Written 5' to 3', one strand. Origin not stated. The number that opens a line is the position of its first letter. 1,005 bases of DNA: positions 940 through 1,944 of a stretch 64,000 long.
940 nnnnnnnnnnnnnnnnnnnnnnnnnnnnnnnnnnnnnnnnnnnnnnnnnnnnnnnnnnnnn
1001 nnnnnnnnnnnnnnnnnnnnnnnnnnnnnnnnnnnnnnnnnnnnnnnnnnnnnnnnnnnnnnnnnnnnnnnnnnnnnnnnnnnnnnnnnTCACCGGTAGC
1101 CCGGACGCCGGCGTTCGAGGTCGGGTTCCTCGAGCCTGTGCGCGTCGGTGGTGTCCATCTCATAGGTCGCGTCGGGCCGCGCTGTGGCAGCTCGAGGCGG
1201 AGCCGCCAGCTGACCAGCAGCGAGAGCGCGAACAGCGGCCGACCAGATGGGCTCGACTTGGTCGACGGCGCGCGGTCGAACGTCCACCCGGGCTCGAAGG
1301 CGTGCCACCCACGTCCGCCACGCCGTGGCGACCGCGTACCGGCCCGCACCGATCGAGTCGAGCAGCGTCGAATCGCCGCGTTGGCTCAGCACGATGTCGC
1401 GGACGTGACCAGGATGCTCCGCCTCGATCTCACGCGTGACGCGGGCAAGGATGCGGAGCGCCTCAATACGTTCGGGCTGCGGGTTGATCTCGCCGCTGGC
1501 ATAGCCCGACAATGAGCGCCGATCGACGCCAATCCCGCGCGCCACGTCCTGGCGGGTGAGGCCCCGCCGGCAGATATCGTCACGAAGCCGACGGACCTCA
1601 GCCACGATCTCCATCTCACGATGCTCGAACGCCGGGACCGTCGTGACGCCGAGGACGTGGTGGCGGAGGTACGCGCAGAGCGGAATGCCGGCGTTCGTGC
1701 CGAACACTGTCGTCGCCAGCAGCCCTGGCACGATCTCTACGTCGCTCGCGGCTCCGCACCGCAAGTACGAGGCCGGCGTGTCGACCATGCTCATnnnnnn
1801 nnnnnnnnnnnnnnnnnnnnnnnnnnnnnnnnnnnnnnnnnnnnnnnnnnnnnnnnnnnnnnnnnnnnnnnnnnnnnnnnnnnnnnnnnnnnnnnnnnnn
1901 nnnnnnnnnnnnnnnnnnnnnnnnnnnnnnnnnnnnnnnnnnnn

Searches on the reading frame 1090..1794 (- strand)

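Call 9: search_protein_families(library=pfam, proteins=[window:1090-1794:-], max_evalue=0.01)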
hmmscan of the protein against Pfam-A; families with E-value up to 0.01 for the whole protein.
window:1090-1794:- (234 aa): 2 families
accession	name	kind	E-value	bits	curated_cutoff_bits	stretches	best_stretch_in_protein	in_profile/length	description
PF01381.28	HTH_3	-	2.5e-07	31.1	23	1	70-113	4-44/55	Helix-turn-helix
PF13560.12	HTH_31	-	1.5e-06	28.9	27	1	64-113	3-50/64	Helix-turn-helix domain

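Call 46: search_protein_families(library=padloc, proteins=[window:1090-1794:-], max_evalue=0.01)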
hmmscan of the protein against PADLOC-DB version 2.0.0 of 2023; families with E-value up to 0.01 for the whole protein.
window:1090-1794:- (234 aa): 4 families
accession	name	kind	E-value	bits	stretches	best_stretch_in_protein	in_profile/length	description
PDLC03952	RmrA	-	5e-05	20.3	1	68-113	25-70/395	-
PDLC03949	RmrA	-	0.00019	18.4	1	75-114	12-51/363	-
PDLC03947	RmrA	-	0.0024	14.8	1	68-112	14-58/383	-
PDLC03944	RmrA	-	0.0073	13.4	1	68-113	9-54/384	-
